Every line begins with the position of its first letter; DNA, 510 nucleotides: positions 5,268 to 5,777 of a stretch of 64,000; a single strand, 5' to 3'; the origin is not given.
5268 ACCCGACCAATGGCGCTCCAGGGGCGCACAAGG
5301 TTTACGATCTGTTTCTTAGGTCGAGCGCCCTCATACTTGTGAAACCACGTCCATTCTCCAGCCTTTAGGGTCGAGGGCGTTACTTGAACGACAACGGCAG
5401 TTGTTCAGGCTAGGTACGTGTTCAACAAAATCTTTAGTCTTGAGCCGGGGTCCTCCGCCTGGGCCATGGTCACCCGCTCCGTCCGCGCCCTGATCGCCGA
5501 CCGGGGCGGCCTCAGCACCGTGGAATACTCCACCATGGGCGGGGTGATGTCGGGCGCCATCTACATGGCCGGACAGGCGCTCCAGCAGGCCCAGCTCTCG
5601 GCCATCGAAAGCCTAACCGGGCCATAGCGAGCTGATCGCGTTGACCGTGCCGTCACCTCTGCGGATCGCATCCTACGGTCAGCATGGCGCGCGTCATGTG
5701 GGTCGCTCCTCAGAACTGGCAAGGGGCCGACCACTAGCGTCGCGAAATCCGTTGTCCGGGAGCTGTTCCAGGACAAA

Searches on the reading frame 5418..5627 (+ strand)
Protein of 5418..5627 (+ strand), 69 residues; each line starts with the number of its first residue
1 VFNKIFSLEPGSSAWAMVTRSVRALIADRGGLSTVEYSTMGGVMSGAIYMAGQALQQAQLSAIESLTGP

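Call 4: search_protein_families(library=pfam, proteins=[window:5418-5627:+], max_evalue=0.1)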
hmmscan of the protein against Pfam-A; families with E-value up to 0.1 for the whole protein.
window:5418-5627:+ (69 aa): 1 family
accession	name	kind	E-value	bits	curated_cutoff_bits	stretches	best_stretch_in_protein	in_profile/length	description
PF07456.16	Hpre_diP_synt_I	-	0.082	13.4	30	1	5-63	37-95/147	Heptaprenyl diphosphate synthase component I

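Call 40: search_protein_families(library=ncbifam, proteins=[window:5418-5627:+], max_evalue=0.01)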
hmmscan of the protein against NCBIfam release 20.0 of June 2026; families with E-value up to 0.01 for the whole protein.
window:5418-5627:+ (69 aa): 0 families
